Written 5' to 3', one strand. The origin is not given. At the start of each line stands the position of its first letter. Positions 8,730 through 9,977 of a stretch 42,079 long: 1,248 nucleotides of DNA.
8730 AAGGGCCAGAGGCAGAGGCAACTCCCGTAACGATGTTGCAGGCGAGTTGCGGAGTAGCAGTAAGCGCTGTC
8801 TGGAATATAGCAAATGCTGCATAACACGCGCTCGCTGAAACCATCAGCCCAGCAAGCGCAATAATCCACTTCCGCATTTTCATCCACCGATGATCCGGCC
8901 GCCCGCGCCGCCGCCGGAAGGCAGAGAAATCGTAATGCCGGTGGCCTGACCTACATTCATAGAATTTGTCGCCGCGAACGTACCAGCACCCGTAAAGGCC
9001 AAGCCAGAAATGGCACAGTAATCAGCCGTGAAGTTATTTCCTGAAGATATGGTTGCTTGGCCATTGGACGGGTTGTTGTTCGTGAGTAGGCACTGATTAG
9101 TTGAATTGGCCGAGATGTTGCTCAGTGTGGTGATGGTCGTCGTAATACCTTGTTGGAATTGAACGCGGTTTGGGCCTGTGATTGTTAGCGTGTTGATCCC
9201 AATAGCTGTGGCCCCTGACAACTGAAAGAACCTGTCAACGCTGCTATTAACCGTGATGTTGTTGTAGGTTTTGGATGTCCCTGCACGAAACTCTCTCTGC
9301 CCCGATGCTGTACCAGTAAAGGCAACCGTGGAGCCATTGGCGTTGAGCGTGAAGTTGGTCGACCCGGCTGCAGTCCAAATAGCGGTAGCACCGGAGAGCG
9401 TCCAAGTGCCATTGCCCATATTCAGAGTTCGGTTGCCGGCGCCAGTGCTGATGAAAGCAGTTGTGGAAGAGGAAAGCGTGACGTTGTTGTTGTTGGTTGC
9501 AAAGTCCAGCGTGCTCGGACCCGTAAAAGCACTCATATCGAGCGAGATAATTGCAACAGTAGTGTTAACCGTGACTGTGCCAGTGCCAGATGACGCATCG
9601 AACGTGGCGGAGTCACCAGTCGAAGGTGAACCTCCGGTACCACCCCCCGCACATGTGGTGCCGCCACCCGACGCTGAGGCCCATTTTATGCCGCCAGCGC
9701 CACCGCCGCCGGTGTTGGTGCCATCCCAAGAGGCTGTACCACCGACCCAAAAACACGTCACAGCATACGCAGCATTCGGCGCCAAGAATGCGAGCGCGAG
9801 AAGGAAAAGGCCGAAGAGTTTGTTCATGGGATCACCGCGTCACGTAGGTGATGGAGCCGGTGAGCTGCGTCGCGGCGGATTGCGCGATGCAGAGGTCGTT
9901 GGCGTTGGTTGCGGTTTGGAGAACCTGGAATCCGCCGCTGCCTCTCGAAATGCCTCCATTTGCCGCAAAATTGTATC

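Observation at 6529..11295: Five consecutive Sec-signal-peptide proteins translationally coupled to the portal gene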

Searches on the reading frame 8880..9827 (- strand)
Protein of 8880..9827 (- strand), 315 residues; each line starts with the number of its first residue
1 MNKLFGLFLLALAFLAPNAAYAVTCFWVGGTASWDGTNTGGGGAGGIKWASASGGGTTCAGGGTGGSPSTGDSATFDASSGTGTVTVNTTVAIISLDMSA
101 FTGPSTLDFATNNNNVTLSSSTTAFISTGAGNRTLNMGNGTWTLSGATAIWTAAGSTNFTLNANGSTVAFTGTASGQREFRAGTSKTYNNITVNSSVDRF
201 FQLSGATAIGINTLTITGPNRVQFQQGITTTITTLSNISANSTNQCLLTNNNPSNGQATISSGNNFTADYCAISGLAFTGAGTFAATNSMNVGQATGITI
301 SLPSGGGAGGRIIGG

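Call 5: search_protein_families(library=pfam, proteins=[window:8880-9827:-], max_evalue=0.1)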
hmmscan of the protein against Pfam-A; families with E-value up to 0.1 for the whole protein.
window:8880-9827:- (315 aa): 0 families

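Call 6: search_protein_families(library=phrogs, proteins=[window:8880-9827:-], max_evalue=0.1)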
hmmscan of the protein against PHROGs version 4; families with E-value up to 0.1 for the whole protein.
window:8880-9827:- (315 aa): 0 families

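Call 58: find_homologous_proteins(query=window:8880-9827:-)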
Query window:8880-9827:- (315 aa): 327 proteins with E <= 0.001 among 8000 candidates; the best 120 are listed.
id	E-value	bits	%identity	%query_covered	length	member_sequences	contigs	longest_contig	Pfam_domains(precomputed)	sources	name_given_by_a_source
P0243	3.4e-187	639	100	100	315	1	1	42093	-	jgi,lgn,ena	-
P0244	1.8e-109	384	68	100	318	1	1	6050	-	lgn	-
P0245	4.1e-106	373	79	74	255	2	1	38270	-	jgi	jgi:hypothetical protein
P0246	8.2e-103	362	64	97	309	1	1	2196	-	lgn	-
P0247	2.8e-94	334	61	100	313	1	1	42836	-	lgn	-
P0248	9.4e-92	326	58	91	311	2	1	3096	-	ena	-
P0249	7.1e-85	303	59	89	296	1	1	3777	-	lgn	-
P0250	2.7e-82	295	56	97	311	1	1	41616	-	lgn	-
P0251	3.7e-80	288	52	91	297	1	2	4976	-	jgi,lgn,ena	-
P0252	1.6e-79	286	58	88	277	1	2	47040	-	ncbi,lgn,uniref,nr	ncbi:hypothetical protein [Bradyrhizobium sp. SZCCHNRI1073]|uniref:hypothetical protein n=1 Tax=Brad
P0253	2.7e-79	285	55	97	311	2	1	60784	-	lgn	-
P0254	5.6e-79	284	53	97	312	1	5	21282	-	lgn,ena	-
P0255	5.7e-73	264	54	97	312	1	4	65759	-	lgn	-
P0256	1.3e-71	260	51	98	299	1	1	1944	-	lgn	-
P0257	2.6e-70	255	51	96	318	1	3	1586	-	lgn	-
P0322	4.0e-42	163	47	92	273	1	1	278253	-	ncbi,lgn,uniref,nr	ncbi:hypothetical protein [Bradyrhizobium sp. AUGA SZCCT0182]|uniref:hypothetical protein n=1 Tax=Br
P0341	3.9e-38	150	42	90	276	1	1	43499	-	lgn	-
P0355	1.2e-36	145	42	89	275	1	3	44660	-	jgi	jgi:hypothetical protein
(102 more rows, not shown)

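Call 59: find_encoding_contigs(protein=P0322, flank=10000, max_places=2)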
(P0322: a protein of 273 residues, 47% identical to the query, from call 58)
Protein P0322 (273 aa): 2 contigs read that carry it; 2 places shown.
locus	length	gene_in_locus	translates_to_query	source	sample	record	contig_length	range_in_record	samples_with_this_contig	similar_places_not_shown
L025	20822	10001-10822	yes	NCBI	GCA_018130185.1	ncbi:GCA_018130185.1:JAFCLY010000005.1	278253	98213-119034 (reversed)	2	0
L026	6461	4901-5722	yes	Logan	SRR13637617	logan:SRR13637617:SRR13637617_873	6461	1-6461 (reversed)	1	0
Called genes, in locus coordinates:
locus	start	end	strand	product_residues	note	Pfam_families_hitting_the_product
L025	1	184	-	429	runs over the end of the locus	PF00275:EPSP_synthase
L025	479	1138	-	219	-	PF13460:NAD_binding_10 (weak)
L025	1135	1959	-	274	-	PF00561:Abhydrolase_1, PF12146:Hydrolase_4, PF12697:Abhydrolase_6, PF00326:Peptidase_S9 (weak), PF12146:Hydrolase_4 (weak)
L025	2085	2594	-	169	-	-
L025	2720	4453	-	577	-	PF00027:cNMP_binding, PF01946:Thi4 (faint), PF01266:DAO (weak), PF03486:HI0933_like (faint), PF07992:Pyr_redox_2, PF13450:NAD_binding_8 (weak), PF13738:Pyr_redox_3, PF00070:Pyr_redox (weak), +1 more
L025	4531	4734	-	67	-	-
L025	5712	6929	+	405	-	PF05272:VapE-like_dom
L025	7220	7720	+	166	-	-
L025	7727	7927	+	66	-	-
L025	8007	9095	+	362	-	PF05065:Phage_capsid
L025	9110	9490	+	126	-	-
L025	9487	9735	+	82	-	-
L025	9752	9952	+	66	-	PF00313:CSD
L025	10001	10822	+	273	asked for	-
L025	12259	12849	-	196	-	PF13248:Zn_ribbon_3 (weak)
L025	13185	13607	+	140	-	-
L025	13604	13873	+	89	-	-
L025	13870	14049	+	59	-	-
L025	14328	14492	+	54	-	-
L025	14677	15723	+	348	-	PF00589:Phage_integrase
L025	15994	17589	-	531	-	PF03160:Calx-beta, PF07676:PD40 (faint)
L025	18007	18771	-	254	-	PF00027:cNMP_binding, PF13545:HTH_Crp_2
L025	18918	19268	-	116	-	-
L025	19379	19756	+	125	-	-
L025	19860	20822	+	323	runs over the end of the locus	PF00722:Glyco_hydro_16, PF26113:GH16_XgeA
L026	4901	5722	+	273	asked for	-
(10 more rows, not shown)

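Call 60: find_encoding_contigs(protein=P0252, flank=10000, max_places=2)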
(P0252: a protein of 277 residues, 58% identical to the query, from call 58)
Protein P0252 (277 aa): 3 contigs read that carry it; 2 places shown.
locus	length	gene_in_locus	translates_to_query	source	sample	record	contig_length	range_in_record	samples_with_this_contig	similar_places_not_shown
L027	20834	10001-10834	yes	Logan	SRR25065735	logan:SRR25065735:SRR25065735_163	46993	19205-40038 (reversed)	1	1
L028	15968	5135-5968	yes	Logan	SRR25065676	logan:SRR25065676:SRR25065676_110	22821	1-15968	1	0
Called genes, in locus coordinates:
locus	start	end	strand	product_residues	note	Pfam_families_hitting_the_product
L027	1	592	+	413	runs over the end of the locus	-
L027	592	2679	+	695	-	-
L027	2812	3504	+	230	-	-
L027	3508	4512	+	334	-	PF07484:Collar (weak)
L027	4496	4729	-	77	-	-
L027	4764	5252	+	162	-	PF13539:Peptidase_M15_4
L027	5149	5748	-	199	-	-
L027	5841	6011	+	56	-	PF23987:Phage_holin_10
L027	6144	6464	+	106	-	-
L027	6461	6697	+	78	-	-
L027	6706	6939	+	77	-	-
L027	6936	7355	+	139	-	-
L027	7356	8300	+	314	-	PF00149:Metallophos (weak)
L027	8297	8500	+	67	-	-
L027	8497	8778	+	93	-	PF14359:DUF4406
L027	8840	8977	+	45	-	-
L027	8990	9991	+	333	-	-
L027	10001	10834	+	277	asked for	-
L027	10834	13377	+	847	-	-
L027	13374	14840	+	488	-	-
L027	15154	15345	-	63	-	-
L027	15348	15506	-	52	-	-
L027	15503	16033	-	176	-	-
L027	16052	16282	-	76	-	-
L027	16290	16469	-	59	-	-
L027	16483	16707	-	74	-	-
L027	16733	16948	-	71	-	-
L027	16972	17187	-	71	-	-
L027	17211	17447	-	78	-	-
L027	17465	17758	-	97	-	-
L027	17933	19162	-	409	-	PF00589:Phage_integrase (weak)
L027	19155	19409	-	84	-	-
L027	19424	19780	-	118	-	-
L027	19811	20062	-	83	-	-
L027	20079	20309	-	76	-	-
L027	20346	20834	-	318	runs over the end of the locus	-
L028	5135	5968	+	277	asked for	-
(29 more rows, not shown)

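Call 64: search_protein_families(library=phrogs, proteins=[L027:8990-9991:+, L027:10834-13377:+, L027:13374-14840:+, L027:592-2679:+], max_evalue=0.001)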
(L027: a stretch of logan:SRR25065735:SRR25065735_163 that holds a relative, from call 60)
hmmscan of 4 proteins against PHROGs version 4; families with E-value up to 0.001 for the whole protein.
L027:8990-9991:+ (333 aa): 0 families

L027:10834-13377:+ (847 aa): 0 families

L027:13374-14840:+ (488 aa): 0 families

L027:592-2679:+ (695 aa): 2 families
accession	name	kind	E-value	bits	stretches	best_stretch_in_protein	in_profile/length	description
phrog_5880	-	unknown function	2.1e-80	272.2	1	69-689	54-657/661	-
phrog_37988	-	unknown function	7.7e-08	32.1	1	71-234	584-741/920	-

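Call 73: search_protein_families(library=pfam, alignment_id=A4, max_evalue=0.1)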
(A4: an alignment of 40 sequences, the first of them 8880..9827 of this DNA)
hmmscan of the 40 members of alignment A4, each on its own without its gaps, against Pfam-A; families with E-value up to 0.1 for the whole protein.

A. member 1, window:8880-9827:- (315 aa): 0 families

B. families by the number of members that match (of 40 scanned): 4 families
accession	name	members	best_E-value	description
PF05538.17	Campylo_MOMP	1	0.048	Campylobacter major outer membrane protein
PF12477.13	TraW_N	1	0.066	Sex factor F TraW protein N terminal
PF19119.5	DUF5803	1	0.072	Family of unknown function (DUF5803)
PF07550.17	Shr-like_HID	1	0.084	Heme-binding protein Shr-like, Hb-interacting domain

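Call 74: search_solved_structures(query=A4, max_evalue=1)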
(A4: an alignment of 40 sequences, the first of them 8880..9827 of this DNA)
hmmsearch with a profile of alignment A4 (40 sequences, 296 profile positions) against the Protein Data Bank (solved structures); distinct sequences matched with E-value up to 1: 0.

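Call 75: find_encoding_contigs(protein=P0341, flank=10000, max_places=1)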
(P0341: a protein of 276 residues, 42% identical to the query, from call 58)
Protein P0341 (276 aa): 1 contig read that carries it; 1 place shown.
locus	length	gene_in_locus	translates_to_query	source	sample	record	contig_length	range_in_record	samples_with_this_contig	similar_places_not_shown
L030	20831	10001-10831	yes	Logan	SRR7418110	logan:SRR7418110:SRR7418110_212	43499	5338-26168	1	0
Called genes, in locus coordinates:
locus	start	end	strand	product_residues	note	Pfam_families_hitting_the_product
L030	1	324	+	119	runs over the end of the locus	-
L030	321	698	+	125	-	-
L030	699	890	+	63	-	-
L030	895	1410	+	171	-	PF08299:Bac_DnaA_C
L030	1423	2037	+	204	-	-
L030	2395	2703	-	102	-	-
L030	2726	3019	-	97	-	PF05015:HigB-like_toxin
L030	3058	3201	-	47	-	-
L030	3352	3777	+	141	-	-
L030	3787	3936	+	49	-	-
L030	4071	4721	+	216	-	-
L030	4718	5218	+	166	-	-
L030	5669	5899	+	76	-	-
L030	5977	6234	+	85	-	PF18932:DUF5681 (weak)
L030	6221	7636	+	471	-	-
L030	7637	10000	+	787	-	-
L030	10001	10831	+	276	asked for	-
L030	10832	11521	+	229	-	-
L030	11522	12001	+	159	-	-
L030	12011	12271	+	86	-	-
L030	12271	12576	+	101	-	-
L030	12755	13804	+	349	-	-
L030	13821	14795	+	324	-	-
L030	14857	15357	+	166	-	-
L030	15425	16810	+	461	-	PF01973:MptE-like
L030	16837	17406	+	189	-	-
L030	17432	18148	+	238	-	PF24175:SU10_adaptor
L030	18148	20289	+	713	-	-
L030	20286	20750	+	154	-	PF13302:Acetyltransf_3 (weak)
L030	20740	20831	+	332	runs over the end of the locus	PF13884:Peptidase_S74 (weak)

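Call 76: find_encoding_contigs(protein=P0355, flank=10000, max_places=1)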
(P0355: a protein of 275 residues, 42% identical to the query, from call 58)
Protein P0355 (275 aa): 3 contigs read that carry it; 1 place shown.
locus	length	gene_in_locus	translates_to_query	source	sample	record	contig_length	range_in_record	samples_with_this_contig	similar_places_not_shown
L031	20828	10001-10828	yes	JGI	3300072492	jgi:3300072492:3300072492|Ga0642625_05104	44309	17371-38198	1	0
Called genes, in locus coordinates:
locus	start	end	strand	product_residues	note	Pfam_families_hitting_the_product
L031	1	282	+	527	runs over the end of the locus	-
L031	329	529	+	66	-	-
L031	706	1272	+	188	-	-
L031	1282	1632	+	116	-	-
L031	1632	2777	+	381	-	-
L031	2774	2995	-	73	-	-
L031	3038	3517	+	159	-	PF13539:Peptidase_M15_4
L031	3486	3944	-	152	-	-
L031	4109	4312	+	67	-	-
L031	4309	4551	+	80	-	-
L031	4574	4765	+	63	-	-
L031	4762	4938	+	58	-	-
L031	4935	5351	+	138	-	-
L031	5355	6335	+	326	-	-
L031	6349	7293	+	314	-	-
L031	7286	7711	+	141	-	-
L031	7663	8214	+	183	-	PF02945:Endonuclease_7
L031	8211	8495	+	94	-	PF14359:DUF4406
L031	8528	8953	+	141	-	-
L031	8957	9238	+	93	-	-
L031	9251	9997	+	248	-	-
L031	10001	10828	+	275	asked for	-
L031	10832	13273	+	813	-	-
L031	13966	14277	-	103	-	-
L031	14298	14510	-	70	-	-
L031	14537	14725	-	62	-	-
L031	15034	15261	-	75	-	-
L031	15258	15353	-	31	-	-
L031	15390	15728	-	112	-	-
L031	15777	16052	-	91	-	-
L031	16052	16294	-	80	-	-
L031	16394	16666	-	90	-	-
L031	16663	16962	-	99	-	-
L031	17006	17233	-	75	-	-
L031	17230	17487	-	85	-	-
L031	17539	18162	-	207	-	-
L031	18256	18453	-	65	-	-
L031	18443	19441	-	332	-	PF00589:Phage_integrase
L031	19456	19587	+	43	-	-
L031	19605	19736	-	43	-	-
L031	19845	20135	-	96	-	-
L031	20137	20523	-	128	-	-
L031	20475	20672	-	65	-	-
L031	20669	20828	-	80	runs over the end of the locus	-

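Call 79: search_protein_families(library=pfam, proteins=[L030:10832-11521:+, L030:11522-12001:+, L031:9251-9997:+, L031:10832-13273:+, L027:10834-13377:+], max_evalue=0.1)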
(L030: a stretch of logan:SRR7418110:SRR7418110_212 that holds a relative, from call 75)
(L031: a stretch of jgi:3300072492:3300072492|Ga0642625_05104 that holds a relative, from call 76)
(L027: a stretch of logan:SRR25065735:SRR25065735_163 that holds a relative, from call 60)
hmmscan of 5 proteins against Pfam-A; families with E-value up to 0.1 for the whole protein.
L030:10832-11521:+ (229 aa): 2 families
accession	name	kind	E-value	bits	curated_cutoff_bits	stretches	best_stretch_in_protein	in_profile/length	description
PF20164.4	GspA_SrpA_N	-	0.0059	17.4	27.4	0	84-130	28-76/117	GspA/SrpA SigLec-like domain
PF24668.1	KH_Vigilin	-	0.0079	16.1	27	0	185-207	12-34/50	Vigilin KH domain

L030:11522-12001:+ (159 aa): 0 families

L031:9251-9997:+ (248 aa): 0 families

L031:10832-13273:+ (813 aa): 0 families

L027:10834-13377:+ (847 aa): 0 families

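Call 80: search_protein_families(library=phrogs, proteins=[L030:10832-11521:+, L030:11522-12001:+, L031:9251-9997:+, L031:10832-13273:+], max_evalue=0.01)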
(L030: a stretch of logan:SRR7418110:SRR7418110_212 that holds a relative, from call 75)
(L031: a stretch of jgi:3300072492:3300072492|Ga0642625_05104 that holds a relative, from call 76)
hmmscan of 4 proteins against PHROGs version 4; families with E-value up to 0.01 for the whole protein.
L030:10832-11521:+ (229 aa): 0 families

L030:11522-12001:+ (159 aa): 0 families

L031:9251-9997:+ (248 aa): 0 families

L031:10832-13273:+ (813 aa): 0 families
